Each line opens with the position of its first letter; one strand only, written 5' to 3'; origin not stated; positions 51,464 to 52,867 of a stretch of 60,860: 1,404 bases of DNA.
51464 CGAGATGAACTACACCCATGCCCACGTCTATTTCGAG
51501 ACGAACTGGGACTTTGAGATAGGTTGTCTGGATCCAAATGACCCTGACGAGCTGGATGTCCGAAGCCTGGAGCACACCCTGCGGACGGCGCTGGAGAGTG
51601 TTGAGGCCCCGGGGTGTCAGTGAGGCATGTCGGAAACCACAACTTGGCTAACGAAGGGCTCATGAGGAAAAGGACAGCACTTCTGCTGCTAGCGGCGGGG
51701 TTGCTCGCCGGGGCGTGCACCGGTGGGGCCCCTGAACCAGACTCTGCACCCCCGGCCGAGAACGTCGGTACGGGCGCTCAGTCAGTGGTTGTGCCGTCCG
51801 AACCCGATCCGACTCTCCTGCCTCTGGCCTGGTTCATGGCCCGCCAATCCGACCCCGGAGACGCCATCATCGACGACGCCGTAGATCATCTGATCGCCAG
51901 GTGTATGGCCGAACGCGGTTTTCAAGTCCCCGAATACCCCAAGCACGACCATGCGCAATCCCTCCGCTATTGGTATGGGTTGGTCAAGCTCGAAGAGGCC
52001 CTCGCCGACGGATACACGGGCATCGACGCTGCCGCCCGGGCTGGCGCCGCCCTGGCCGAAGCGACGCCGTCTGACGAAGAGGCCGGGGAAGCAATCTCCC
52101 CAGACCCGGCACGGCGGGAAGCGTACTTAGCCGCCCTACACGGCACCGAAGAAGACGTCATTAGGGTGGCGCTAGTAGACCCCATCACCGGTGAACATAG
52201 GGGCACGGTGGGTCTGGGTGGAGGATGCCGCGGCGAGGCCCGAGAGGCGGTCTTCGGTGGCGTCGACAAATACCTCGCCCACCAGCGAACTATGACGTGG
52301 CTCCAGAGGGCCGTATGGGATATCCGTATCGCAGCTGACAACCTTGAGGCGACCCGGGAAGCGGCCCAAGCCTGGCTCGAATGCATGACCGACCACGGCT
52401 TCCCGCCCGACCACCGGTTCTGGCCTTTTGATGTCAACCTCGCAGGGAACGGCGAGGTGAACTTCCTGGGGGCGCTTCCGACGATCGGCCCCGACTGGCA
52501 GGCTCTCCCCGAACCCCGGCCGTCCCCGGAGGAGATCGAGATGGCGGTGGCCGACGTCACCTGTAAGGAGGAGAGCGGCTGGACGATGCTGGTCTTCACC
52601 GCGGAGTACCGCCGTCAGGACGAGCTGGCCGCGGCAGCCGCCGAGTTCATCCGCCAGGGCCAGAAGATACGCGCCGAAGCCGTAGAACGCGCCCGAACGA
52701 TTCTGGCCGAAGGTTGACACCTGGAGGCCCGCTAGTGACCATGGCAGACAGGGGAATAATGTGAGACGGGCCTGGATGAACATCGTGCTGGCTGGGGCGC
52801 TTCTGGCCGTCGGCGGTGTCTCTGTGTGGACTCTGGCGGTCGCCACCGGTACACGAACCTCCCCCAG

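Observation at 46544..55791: Candidate envelope-directed system: ECF sigma module, secreted proteins, duplicated small-protein/lipoprotein cassettes, and a PG-binding adaptor with a MacB-type ABC exporter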

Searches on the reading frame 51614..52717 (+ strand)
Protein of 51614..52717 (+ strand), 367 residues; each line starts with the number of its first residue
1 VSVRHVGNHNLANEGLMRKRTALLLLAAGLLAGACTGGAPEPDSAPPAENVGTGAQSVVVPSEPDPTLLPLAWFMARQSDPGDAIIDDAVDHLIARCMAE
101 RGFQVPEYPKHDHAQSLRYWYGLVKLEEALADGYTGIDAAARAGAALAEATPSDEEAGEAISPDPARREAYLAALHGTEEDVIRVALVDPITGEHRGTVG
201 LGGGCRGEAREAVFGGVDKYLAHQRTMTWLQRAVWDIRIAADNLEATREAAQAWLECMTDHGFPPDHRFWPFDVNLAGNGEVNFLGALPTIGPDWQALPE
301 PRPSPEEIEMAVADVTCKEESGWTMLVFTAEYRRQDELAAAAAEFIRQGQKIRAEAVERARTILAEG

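Call 5: search_protein_families(library=pfam, proteins=[window:51614-52717:+], max_evalue=0.1)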
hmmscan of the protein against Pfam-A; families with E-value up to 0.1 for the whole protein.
window:51614-52717:+ (367 aa): 0 families

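Call 6: search_protein_families(library=ncbifam, proteins=[window:51614-52717:+], max_evalue=0.1)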
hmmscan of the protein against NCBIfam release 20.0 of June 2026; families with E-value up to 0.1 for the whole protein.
window:51614-52717:+ (367 aa): 0 families

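Call 12: find_homologous_proteins(query=window:51659-52717:+, max_evalue=0.01)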
Query window:51659-52717:+ (352 aa): 7 proteins with E <= 0.01 among 8000 candidates.
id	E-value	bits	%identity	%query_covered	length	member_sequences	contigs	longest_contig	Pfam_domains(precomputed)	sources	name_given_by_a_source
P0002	1.0e-233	793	100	100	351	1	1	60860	-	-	-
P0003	3.5e-135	469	64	98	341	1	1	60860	-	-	-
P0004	2.3e-130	453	62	99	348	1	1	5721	-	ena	-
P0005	3.4e-130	452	64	91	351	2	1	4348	-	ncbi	-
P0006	2.1e-120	420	62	88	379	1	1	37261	-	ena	-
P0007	5.1e-116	406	58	99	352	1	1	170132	-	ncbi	-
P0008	7.8e-115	402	58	92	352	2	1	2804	-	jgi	-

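Call 14: find_encoding_contigs(protein=P0007, flank=10000, max_places=3)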
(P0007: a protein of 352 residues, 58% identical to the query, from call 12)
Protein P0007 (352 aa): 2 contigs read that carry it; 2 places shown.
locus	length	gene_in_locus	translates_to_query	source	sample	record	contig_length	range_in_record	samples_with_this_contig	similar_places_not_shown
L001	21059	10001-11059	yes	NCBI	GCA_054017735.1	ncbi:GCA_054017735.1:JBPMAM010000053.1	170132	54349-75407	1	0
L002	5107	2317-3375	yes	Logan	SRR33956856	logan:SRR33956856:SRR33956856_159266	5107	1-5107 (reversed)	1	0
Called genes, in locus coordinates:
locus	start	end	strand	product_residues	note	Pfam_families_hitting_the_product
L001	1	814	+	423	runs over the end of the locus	PF00464:SHMT, PF00155:Aminotran_1_2 (weak), PF01212:Beta_elim_lyase (faint)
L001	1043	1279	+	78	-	PF09527:ATPase_gene1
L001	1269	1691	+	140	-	-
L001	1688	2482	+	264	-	PF00119:ATP-synt_A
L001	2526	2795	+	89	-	PF00137:ATP-synt_C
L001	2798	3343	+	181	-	PF00430:ATP-synt_B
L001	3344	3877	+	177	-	PF00213:OSCP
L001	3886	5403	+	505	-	PF02874:ATP-synt_ab_N, PF00006:ATP-synt_ab, PF00306:ATP-synt_ab_C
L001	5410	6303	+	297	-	PF00231:ATP-synt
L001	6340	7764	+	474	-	PF02874:ATP-synt_ab_N, PF00006:ATP-synt_ab, PF22919:ATP-synt_VA_C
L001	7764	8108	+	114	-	PF02823:ATP-synt_DE_N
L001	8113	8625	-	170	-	PF10604:Polyketide_cyc2 (weak)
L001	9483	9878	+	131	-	-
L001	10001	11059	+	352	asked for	-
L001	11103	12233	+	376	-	PF01471:PG_binding_1, PF25967:RND-MFP_C (weak)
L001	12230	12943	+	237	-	PF00005:ABC_tran, PF02463:SMC_N (faint), PF13191:AAA_16 (faint), PF13304:AAA_21 (faint)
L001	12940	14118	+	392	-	PF12704:MacB_PCD, PF02687:FtsX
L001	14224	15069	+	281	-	PF02585:PIG-L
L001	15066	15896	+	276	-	PF13489:Methyltransf_23 (weak), PF08241:Methyltransf_11 (weak), PF08242:Methyltransf_12 (faint), PF13649:Methyltransf_25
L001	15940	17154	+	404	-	PF00202:Aminotran_3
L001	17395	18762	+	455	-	-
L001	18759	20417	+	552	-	PF01839:FG-GAP (faint), PF13517:FG-GAP_3, PF07593:UnbV_ASPIC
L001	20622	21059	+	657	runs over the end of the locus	PF04122:CW_binding_2, PF24606:CEMIP_beta-hel (weak)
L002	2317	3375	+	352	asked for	-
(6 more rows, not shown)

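Call 15: find_encoding_contigs(protein=P0006, flank=10000, max_places=3)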
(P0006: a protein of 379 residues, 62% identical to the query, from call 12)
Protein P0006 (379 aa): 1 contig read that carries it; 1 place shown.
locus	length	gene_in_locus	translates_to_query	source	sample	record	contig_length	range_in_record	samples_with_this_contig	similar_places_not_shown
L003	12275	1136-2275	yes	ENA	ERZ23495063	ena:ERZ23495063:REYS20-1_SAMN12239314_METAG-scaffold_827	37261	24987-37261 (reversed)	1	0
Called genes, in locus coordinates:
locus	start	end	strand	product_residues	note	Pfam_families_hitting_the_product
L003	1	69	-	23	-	?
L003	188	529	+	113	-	-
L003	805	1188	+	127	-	-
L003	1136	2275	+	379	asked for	-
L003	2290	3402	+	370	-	-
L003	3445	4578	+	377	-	PF01471:PG_binding_1 (weak), PF25967:RND-MFP_C (weak)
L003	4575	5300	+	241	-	PF00005:ABC_tran, PF02463:SMC_N (faint), PF13304:AAA_21 (faint)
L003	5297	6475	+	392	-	PF12704:MacB_PCD, PF02687:FtsX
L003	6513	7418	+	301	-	PF14789:THDPS_M, PF14602:Hexapep_2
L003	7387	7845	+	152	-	-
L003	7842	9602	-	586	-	PF00664:ABC_membrane, PF00005:ABC_tran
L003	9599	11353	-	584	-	PF00664:ABC_membrane, PF00005:ABC_tran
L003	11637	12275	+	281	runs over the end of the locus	-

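Call 16: find_encoding_contigs(protein=P0004, flank=10000, max_places=3)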
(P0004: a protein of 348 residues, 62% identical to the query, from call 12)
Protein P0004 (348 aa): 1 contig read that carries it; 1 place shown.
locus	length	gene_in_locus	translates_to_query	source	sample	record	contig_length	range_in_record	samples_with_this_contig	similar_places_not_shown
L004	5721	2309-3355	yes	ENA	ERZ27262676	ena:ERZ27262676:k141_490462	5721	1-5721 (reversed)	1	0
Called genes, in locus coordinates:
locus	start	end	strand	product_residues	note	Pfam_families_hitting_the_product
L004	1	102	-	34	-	?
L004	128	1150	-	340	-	PF01546:Peptidase_M20, PF07687:M20_dimer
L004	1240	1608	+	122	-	-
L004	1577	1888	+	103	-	PF08281:Sigma70_r4_2, PF04545:Sigma70_r4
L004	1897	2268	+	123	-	-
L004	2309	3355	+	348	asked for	-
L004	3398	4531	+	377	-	PF01471:PG_binding_1 (weak), PF25967:RND-MFP_C (weak)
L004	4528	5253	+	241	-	PF00005:ABC_tran, PF02463:SMC_N (faint), PF13304:AAA_21 (faint)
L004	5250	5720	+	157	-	?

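Call 17: find_encoding_contigs(protein=P0005, flank=10000, max_places=3)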
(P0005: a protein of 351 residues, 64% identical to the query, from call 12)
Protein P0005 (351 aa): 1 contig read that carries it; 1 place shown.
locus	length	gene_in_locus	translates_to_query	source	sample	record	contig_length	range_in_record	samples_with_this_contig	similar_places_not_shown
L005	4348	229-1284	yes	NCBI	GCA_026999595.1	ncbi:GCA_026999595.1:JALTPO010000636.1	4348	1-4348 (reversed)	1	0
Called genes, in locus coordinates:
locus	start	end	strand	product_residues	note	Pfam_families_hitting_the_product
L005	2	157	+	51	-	?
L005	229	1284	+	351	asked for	-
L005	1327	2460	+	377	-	PF01471:PG_binding_1 (weak), PF25967:RND-MFP_C (weak)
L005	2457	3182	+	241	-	PF00005:ABC_tran, PF02463:SMC_N (faint), PF13304:AAA_21 (faint)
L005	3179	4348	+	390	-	?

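Call 18: find_encoding_contigs(protein=P0008, flank=10000, max_places=3)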
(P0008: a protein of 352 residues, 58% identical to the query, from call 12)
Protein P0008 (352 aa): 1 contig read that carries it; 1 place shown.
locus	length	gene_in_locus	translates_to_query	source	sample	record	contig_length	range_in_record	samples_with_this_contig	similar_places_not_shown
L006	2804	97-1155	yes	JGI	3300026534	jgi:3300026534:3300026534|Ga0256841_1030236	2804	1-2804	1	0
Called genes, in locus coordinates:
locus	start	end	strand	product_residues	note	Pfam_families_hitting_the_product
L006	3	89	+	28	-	?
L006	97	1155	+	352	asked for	-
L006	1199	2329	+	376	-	PF01471:PG_binding_1, PF25967:RND-MFP_C (weak)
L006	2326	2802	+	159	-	?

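Call 25: find_related_loci(query=A2, collection=genome_contigs, flank=10000)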
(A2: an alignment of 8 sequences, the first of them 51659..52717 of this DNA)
Query A2 (352 aa) in genome_contigs; peptide patterns used: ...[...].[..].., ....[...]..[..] (x = any residue, [..] = any of these).
243 stretches matched a pattern, but none encodes a relative of the query by tblastn (E <= 1e-3).

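Call 41: search_solved_structures(query=A2, max_evalue=10)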
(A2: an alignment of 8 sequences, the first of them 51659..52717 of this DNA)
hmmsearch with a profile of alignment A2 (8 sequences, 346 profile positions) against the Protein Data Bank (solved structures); distinct sequences matched with E-value up to 10: 7.
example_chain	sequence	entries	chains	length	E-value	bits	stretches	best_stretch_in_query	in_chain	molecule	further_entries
6spe_m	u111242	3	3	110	0.21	13.7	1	85-150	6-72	30S ribosomal protein S13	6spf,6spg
7unr_m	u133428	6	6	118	0.23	13.6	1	85-149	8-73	30S ribosomal protein S13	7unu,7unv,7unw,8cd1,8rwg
1pzn_A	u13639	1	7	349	0.54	12.4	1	103-198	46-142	DNA repair and recombination protein rad51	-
9ygm_SR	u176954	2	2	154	0.55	12.4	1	21-104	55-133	40S ribosomal protein uS13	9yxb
3b7b_A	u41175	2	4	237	0.64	12.1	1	292-315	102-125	Euchromatic histone-lysine N-methyltransferase 1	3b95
6by9_A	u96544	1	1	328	1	11.5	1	292-315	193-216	Histone-lysine N-methyltransferase EHMT1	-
6zj3_SR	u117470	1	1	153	1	11.5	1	18-79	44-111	Ribosomal protein uS13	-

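Call 45: find_homologous_proteins(query=A4, max_evalue=0.001)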
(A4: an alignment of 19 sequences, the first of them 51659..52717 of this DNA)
Query A4 (19 sequences) (352 aa, profile of the alignment): 33 proteins with E <= 0.001 among 8000 candidates.
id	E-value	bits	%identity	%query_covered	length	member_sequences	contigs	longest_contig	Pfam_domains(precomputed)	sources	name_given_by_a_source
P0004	3.7e-118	413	62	99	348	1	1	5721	-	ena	-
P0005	1.0e-114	402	64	91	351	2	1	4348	-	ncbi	-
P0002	2.0e-114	401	100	100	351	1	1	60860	-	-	-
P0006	1.8e-112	394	62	88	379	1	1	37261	-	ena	-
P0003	1.7e-111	391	64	98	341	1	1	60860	-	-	-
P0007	5.3e-109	383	58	99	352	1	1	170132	-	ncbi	-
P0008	9.4e-109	382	58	92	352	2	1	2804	-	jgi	-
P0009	4.9e-48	183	24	26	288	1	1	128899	-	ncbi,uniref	ncbi:hypothetical protein [Nonomuraea sp. NPDC005650]|uniref:hypothetical protein n=1 Tax=Nonomuraea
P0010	6.0e-40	156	27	26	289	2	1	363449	-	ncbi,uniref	ncbi:hypothetical protein [Nonomuraea typhae]|uniref:Uncharacterized protein n=1 Tax=Nonomuraea typh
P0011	2.1e-39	154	23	26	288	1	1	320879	-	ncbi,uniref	ncbi:hypothetical protein ACIBHX_31650 [Nonomuraea sp. NPDC050536]|uniref:hypothetical protein n=1 T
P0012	2.4e-39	154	22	35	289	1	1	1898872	-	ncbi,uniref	ncbi:hypothetical protein ACIBEJ_04360 [Nonomuraea sp. NPDC050790]|uniref:hypothetical protein n=1 T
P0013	2.5e-39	154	26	87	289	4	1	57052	-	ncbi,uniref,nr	ncbi:hypothetical protein [Micromonospora sp. CB01531]|uniref:hypothetical protein n=1 Tax=Micromono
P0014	3.2e-39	154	25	26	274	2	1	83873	-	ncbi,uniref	ncbi:hypothetical protein AB0J35_50775 [Nonomuraea angiospora]|uniref:hypothetical protein n=1 Tax=N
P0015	5.1e-38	150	23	78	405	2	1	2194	-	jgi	jgi:hypothetical protein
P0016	1.0e-37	149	20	84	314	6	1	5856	-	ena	-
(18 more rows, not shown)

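Call 70: predict_structure(alignment_id=A10)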
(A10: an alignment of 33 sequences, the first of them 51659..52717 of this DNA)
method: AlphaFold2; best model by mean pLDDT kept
length: 352 residues; sequences in the alignment: 33
mean_pLDDT: 77.7   pTM: 0.71
mean pLDDT of the five models: 77.7, 75.6, 74.9, 73.8, 69.5
residues with pLDDT >= 90: 157; 70-90: 81; 50-70: 46; < 50: 68
segments of 3 or more residues with pLDDT < 50: 1-4, 11-15, 17-30, 32-46, 98-102, 258-279
pLDDT, mean of each block of 10 residues (from residue 1): 49 48 43 41 44 52 74 95 96 64 67 89 68 77 89 95 96 96 95 98 97 88 88 92 94 66 42 44 73 93 92 88 90 94 98 92
secondary structure, 60 per line:
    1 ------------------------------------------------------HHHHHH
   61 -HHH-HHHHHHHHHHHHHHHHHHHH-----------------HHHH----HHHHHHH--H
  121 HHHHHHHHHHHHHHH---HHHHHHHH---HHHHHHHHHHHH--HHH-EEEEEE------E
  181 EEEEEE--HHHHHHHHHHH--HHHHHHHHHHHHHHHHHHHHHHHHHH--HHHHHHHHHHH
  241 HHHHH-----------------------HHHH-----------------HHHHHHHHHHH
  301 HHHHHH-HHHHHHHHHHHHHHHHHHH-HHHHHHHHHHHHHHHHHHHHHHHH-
elements in order: H55-60 H66-85 H103-106 H111-117 H120-135 H139-146 H150-161 E168-173 E180-186 H189-199 H202-227 H230-245 H269-272 H290-306 H308-326 H328-351

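Call 73: fold_search(model_id=the predicted structure, library=pdb)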
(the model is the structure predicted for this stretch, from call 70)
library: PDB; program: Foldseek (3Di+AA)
matches with E <= 10: 62; with E <= 0.001: 0
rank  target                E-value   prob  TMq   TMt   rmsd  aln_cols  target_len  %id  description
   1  7mz9_A                1.1e+00  0.07  0.14  0.10  19.6       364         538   12  Cryo-EM structure of minimal TRPV1 with 1 partially bound RTX (released 2021-09-22)
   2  8qyk_A                1.6e+00  0.06  0.12  0.15  26.8       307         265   10  Zorya anti-bacteriophage defense system ZorAB, ZorA delta_359-592, ZorA tail middle deletion. (released 2024-11-06)
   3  7mz7_A                1.8e+00  0.06  0.14  0.11  18.9       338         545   11  Cryo-EM structure of minimal TRPV1 with 4 partially bound RTX (released 2021-09-22)
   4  7lqy_A                1.9e+00  0.06  0.14  0.09  19.2       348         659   11  Structure of squirrel TRPV1 in apo state (released 2021-04-21)
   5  4w8p_A                2.2e+00  0.02  0.10  0.11  27.5       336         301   12  Crystal structure of RIAM TBS1 in complex with talin R7R8 domains (released 2014-12-03)
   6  8qyy_A                2.3e+00  0.05  0.12  0.16  26.9       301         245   10  Zorya anti-bacteriophage defense system ZorAB, ZorA delta_435-729, ZorA tail tip deletion. (released 2024-11-06)
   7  7v1a_A                2.3e+00  0.02  0.10  0.11  27.6       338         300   13  Stapled TBS peptide from RIAM bound to talin R7R8 domains (released 2023-06-14)
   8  3q84_A                2.4e+00  0.06  0.13  0.14  31.3       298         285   11  Crystal structure of human PACSIN 1 F-BAR domain (released 2012-02-22)
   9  7l2p_C                2.5e+00  0.05  0.14  0.11  18.8       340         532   12  cryo-EM structure of unliganded minimal TRPV1 (released 2021-09-22)
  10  7mzb_B                2.5e+00  0.05  0.15  0.11  20.5       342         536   11  Cryo-EM structure of minimal TRPV1 with 3 bound RTX and 1 perturbed PI (released 2021-09-22)
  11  3lll_A                2.6e+00  0.06  0.13  0.16  31.6       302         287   12  Crystal structure of mouse pacsin2 F-BAR domain (released 2010-05-26)
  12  3q84_B                2.7e+00  0.06  0.14  0.16  30.2       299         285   10  Crystal structure of human PACSIN 1 F-BAR domain (released 2012-02-22)
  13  8qyh_A                2.7e+00  0.04  0.12  0.15  25.9       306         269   10  Zorya anti-bacteriophage defense system ZorAB ZorA E86A_E89A, Calcium binding site mutation (released 2024-11-06)
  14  3q0k_C                2.7e+00  0.03  0.10  0.12  28.0       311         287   10  Crystal structure of Human PACSIN 2 F-BAR (released 2012-02-15)
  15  7p3r_B                2.7e+00  0.02  0.10  0.10  37.5       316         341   10  Helical structure of the toxin MakA from Vibrio cholera (released 2022-02-23)
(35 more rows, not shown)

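Call 87: search_protein_families(library=pfam, proteins=[L004:1960-2265:+, L001:9558-9875:+], max_evalue=10)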
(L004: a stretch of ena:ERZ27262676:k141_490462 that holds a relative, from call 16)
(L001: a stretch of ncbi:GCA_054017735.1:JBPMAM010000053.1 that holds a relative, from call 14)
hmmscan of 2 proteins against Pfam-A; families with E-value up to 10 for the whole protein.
L004:1960-2265:+ (102 aa): 1 family
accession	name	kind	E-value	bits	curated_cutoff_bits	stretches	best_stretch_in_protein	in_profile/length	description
PF15693.10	Med26_C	-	0.8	10.2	25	1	5-37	147-179/182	Mediator complex subunit 26 C-terminal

L001:9558-9875:+ (106 aa): 0 families
